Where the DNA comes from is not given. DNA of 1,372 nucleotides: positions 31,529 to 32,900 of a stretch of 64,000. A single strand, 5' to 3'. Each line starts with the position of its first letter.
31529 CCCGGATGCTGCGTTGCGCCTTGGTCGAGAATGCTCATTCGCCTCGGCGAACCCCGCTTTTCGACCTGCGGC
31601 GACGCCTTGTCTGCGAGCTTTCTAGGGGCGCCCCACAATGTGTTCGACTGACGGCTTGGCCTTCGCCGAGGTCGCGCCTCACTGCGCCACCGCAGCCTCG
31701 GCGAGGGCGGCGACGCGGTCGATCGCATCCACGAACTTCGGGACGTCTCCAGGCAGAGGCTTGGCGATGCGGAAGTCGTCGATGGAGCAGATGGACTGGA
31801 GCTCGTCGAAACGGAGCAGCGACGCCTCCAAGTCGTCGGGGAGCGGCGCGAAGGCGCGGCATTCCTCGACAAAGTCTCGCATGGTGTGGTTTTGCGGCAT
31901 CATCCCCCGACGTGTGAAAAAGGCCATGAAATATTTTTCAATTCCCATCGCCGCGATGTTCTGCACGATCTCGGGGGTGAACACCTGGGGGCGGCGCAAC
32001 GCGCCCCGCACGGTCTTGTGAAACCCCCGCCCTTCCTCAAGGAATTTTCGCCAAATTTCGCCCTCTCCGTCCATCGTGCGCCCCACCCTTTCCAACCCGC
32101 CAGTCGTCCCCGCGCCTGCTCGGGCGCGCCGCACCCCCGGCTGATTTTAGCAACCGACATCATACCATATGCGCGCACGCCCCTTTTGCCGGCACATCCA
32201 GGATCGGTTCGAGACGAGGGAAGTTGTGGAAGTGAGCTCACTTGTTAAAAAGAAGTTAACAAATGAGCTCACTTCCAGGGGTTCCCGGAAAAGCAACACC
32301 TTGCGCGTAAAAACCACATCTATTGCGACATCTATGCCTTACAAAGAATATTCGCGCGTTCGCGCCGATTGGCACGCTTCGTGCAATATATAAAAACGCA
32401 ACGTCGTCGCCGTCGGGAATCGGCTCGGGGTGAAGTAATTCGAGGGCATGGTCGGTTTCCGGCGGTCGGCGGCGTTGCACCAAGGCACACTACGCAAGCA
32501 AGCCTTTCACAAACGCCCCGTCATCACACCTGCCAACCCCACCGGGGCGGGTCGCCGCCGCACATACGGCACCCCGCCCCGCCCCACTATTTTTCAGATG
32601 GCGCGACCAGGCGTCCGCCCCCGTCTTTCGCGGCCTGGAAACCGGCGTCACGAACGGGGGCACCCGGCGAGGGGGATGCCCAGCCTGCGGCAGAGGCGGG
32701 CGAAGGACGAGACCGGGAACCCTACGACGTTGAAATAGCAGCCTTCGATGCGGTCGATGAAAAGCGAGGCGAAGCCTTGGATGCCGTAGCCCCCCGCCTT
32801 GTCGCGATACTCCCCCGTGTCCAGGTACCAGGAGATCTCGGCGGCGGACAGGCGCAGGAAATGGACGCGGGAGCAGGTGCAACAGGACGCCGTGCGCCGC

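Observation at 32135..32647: A 513-bp AT-rich intergenic region containing a near-perfect 21-bp inverted repeat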

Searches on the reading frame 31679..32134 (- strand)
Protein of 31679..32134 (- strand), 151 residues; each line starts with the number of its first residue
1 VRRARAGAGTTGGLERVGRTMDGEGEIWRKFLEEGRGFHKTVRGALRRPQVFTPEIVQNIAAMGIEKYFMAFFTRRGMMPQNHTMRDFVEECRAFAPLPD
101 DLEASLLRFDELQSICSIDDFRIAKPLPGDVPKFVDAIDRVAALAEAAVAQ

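Call 9: search_protein_families(library=pfam, proteins=[window:31679-32134:-], max_evalue=0.01)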
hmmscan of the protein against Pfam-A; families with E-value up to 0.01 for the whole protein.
window:31679-32134:- (151 aa): 0 families

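Call 10: find_homologous_proteins(query=window:31679-32074:-, max_evalue=0.001)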
Query window:31679-32074:- (131 aa): 123 proteins with E <= 0.001 among 216 candidates; the best 120 are listed.
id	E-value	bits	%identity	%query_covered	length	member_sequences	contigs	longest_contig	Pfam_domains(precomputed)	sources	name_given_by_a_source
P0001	6.2e-82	290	100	100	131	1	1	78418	-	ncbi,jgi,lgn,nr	ncbi:MAG: hypothetical protein LBT74_06940 [Acidobacteriota bacterium]|jgi:hypothetical protein|nr:h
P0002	4.9e-65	236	82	92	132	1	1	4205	-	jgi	-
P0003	2.7e-56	207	72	96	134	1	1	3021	-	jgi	jgi:hypothetical protein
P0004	1.0e-55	205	72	96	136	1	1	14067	-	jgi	jgi:hypothetical protein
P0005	1.2e-54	202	72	96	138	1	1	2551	-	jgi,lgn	jgi:hypothetical protein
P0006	3.9e-54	200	69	96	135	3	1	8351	-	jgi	jgi:hypothetical protein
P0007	4.0e-54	200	71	96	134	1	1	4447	-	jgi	jgi:hypothetical protein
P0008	9.6e-54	199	67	99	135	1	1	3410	-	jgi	jgi:hypothetical protein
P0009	1.8e-53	198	69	96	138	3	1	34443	-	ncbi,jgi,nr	ncbi:MAG: hypothetical protein LBD37_09610 [Treponema sp.]|jgi:hypothetical protein|nr:hypothetical 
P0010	1.9e-53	198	67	99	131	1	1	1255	-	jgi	jgi:hypothetical protein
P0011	2.8e-53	198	69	96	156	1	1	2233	-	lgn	-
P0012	2.8e-53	198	69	96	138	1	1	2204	-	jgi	jgi:hypothetical protein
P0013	3.0e-53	197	70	96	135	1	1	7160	-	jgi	jgi:hypothetical protein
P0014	5.7e-53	197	69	94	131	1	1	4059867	-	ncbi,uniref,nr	ncbi:hypothetical protein [Treponema primitia]|uniref:hypothetical protein n=1 Tax=Treponema primiti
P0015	5.7e-53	197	67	99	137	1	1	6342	-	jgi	jgi:hypothetical protein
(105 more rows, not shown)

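Call 14: find_encoding_contigs(protein=P0002, flank=3000, max_places=3)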
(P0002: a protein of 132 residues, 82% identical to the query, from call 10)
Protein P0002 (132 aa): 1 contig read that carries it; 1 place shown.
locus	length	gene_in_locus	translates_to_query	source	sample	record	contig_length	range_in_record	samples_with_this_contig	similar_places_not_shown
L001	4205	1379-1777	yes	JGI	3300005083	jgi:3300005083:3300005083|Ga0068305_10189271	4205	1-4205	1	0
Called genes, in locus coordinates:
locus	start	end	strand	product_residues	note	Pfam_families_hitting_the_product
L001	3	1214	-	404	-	?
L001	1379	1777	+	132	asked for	-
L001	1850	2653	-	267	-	PF00072:Response_reg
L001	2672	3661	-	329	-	-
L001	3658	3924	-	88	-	-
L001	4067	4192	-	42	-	-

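Call 15: find_encoding_contigs(protein=P0004, flank=3000, max_places=3)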
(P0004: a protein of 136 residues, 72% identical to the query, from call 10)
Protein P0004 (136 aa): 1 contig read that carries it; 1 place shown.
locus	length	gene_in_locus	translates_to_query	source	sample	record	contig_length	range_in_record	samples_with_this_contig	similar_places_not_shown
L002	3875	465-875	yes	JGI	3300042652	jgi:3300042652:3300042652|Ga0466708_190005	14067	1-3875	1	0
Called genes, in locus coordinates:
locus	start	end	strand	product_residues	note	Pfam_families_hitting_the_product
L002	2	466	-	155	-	?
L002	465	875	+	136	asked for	-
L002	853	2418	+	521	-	PF00682:HMGL-like, PF22617:HCS_D2 (weak)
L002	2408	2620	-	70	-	-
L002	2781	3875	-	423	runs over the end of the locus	PF04055:Radical_SAM, PF02579:Nitro_FeMo-Co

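Call 16: find_encoding_contigs(protein=P0014, flank=3000, max_places=3)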
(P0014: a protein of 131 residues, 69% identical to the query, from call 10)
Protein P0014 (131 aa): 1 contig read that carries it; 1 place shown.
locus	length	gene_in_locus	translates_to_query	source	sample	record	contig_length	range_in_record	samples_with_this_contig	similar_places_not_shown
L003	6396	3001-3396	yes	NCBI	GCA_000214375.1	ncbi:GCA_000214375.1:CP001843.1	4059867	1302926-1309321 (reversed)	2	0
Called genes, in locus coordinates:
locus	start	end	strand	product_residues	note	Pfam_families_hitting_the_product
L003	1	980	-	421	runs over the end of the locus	PF04055:Radical_SAM, PF13186:SPASM, PF02810:SEC-C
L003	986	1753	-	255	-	PF01738:DLH, PF08840:BAAT_C (faint)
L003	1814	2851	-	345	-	PF00994:MoCF_biosynth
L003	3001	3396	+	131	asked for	-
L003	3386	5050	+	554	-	PF00682:HMGL-like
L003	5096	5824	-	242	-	PF00117:GATase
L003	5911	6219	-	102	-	-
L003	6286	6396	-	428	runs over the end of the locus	PF04055:Radical_SAM, PF02579:Nitro_FeMo-Co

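Call 26: find_encoding_contigs(protein=P0001, flank=2000, max_places=8)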
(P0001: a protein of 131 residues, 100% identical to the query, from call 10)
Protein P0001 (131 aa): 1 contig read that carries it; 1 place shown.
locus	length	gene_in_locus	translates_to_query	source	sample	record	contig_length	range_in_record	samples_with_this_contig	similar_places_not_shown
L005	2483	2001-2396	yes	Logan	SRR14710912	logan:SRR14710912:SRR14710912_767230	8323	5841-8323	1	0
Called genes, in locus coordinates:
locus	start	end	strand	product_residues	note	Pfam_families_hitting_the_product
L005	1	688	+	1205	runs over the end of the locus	PF13620:CarboxypepD_reg, PF13715:CarbopepD_reg_2 (faint), PF25183:OMP_b-brl_4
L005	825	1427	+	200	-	PF02545:Maf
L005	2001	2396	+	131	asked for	-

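Call 91: search_protein_families(library=ncbifam, proteins=[window:31679-32074:-], max_evalue=0.01)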
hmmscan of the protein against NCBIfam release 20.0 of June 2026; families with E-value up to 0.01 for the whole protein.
window:31679-32074:- (131 aa): 0 families

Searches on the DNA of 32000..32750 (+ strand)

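Call 20: search_rna_families(source=window, start=32000, end=32750, threshold=evalue, max_evalue=10)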
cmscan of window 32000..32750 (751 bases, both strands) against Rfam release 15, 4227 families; matches with E-value up to 10: 9.
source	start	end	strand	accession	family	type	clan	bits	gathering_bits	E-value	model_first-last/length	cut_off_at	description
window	32219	32285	+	RF03623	mir-1252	Gene; miRNA;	-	33.7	70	0.00083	1-65/65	no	mir-1252 microRNA precursor family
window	32225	32279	-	RF03632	MIR1882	Gene; miRNA;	-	19.6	107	0.39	1-131/131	no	MIR1882 microRNA precursor family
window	32541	32581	-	RF03397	mir-1234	Gene; miRNA;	-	18.2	70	3.8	1-57/57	no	mir-1234 microRNA precursor family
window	32218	32286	+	RF00639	mir-515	Gene; miRNA;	CL00096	18.1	68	1.3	10-78/87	no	mir-515 microRNA precursor family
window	32218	32286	+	RF03360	mir-3156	Gene; miRNA;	-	15.9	76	4.9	7-70/77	no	mir-3156 microRNA precursor family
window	32177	32275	+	RF02532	MNV_3UTR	Cis-reg;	-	15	70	0.79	1-222/222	no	Murine norovirus 3'UTR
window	32233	32272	+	RF04066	mir-1256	Gene; miRNA;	-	14.9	70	7.5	1-70/70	no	mir-1256 microRNA precursor family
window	32183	32223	+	RF01408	sraL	Gene; sRNA;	-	12.2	39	4.1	6-46/142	no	sraL Hfq binding RNA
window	32121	32179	-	RF02357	RNaseP-T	Gene; ribozyme;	CL00002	11.6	60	5.9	1-208/208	no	RNaseP truncated form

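Call 22: search_dna_similar(query=window:32135-32647:+, collection=plasmids, mode=distant, max_evalue=0.01)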
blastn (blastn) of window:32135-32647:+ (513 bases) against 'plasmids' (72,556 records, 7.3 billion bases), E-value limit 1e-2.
No match.

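Call 23: search_dna_similar(query=window:32135-32647:+, collection=phages, mode=distant, max_evalue=0.01)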
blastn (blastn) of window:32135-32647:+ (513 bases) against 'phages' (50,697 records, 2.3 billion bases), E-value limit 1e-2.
No match.

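Call 65: build_rna_model(alignment_id=A4, structure=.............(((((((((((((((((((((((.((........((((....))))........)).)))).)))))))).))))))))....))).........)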
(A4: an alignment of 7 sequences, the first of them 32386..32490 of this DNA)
Model R1 built from alignment A4 (7 sequences, 108 columns); structure: as given.
model positions 98; base pairs 29; branch points 0; effective number of sequences 0.93; information 0.591 bits per position. Calibrated on 0.2 Mb of random sequence (short: E-values are rough).
structure used (alignment columns):
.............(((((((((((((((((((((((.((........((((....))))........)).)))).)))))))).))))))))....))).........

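Call 68: search_with_rna_model(model_id=R1, source=window, max_evalue=1)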
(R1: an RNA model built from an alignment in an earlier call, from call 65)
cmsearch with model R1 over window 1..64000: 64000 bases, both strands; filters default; matches with E-value up to 1: 3.
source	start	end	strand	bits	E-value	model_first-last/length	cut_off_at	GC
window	32388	32483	+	81.1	2.2e-21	1-98/98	no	0.59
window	9441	9491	+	12.8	0.26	1-98/98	no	0.78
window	50064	50153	+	12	0.44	1-98/98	no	0.64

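Call 69: search_with_rna_model(model_id=R1, sources=[L001, L002, L003, L006, L007, L008, L009, L010, L011, L012, L013, L014, L015, L016, L017, L018, L019, L021, L023, L024, L025, L026, L027, L028, L029, L031, L035, L039, L043, L044, L047, L048, L050, L051, L054, L055, L056, L057, L058, L059, L060, L064, L065, L066, L069, L072, L073, L074, L080, L081, L082, L085, L096, L099, L115, L116, L123, L125, L129, L137, L141, L142, L152, L153, L154, L155, L156, L157, L158, L159, L160], max_evalue=1)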
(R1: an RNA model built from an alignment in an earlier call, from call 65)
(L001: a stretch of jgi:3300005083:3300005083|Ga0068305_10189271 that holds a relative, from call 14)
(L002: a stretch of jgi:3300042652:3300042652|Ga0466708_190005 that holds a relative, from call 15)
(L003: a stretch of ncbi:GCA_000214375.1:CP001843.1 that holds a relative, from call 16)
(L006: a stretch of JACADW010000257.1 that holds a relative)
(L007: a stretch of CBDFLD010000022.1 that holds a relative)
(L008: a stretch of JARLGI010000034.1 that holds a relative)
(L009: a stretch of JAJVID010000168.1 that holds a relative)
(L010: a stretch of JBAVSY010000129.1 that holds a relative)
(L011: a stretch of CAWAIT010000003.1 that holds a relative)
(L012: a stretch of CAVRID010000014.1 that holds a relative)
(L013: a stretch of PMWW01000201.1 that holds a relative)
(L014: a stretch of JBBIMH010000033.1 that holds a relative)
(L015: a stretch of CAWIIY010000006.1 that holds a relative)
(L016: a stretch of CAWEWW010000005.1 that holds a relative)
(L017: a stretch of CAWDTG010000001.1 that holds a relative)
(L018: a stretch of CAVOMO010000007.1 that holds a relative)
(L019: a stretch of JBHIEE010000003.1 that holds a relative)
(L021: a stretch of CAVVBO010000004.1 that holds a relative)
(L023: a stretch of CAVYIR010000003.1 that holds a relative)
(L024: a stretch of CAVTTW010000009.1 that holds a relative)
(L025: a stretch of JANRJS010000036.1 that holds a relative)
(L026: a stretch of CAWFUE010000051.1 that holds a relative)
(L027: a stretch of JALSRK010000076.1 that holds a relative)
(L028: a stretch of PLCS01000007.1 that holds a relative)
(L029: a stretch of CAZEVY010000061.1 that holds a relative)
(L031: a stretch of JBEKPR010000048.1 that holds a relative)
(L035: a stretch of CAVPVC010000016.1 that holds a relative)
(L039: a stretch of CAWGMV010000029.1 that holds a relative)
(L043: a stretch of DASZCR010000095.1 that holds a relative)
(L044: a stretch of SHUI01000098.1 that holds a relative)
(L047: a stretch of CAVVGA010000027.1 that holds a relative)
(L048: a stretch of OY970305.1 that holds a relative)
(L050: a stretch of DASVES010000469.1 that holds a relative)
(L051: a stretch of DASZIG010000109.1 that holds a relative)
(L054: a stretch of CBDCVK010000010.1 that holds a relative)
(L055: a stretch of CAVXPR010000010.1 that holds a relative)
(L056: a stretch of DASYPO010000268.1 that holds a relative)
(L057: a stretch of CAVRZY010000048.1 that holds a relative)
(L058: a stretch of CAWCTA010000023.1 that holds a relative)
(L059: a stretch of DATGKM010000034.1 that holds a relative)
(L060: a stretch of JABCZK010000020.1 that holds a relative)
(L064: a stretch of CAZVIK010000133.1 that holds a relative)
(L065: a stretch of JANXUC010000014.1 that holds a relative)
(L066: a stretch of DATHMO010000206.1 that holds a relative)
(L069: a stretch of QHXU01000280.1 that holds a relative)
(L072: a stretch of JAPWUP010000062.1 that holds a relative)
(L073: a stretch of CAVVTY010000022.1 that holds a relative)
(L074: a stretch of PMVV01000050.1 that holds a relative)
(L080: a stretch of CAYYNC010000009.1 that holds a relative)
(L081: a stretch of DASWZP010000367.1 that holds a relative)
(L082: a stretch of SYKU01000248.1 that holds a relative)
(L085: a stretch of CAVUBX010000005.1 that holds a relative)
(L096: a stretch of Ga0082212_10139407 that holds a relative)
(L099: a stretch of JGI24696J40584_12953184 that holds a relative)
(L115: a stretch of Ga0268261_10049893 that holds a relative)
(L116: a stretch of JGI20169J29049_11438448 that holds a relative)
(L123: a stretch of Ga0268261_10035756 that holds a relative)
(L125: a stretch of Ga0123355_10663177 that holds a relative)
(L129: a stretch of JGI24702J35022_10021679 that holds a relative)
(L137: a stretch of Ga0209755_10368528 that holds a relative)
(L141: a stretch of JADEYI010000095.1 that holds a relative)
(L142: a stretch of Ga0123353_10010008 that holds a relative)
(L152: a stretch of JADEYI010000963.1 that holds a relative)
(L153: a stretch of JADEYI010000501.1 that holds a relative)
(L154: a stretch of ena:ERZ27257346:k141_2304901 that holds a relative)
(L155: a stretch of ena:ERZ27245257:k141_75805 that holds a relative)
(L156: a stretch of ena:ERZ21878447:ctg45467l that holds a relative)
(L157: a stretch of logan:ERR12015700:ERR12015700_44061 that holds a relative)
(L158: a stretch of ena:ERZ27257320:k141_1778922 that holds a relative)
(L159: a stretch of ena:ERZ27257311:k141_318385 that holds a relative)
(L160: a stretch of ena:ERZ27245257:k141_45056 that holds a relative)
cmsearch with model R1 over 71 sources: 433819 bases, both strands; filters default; matches with E-value up to 1: 13.
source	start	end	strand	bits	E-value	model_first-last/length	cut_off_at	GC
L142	206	302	+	115.3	1.4e-30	1-98/98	no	0.58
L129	3389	3482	+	109.8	5.8e-29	1-98/98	no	0.63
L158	4771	4868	-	108.9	1e-28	1-98/98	no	0.57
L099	2049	2146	+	108.1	1.8e-28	1-98/98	no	0.6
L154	4832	4929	-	106.4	5.7e-28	1-98/98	no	0.61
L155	4820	4916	-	80.6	2.2e-20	1-98/98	no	0.57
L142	209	305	-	26.1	0.00021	1-98/98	no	0.59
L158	4768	4865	+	24.6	0.0006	1-98/98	no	0.58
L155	4817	4912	+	21.5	0.0048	1-98/98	no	0.57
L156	5934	6009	-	20.3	0.011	1-98/98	no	0.64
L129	3402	3476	-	20.1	0.013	14-88/98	no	0.69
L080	5661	5736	-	14.8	0.46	1-98/98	no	0.57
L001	2734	2802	-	13.9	0.85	1-98/98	no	0.74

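Call 79: search_with_rna_model(model_id=R1, source=L161, max_evalue=0.01, show_alignments=1)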
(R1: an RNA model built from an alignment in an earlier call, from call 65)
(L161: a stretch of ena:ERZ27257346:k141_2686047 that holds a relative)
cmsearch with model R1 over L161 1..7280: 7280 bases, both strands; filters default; matches with E-value up to 0.01: 1.
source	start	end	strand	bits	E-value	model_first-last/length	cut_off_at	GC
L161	4943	5041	-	95.9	1.2e-26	1-98/98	no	0.56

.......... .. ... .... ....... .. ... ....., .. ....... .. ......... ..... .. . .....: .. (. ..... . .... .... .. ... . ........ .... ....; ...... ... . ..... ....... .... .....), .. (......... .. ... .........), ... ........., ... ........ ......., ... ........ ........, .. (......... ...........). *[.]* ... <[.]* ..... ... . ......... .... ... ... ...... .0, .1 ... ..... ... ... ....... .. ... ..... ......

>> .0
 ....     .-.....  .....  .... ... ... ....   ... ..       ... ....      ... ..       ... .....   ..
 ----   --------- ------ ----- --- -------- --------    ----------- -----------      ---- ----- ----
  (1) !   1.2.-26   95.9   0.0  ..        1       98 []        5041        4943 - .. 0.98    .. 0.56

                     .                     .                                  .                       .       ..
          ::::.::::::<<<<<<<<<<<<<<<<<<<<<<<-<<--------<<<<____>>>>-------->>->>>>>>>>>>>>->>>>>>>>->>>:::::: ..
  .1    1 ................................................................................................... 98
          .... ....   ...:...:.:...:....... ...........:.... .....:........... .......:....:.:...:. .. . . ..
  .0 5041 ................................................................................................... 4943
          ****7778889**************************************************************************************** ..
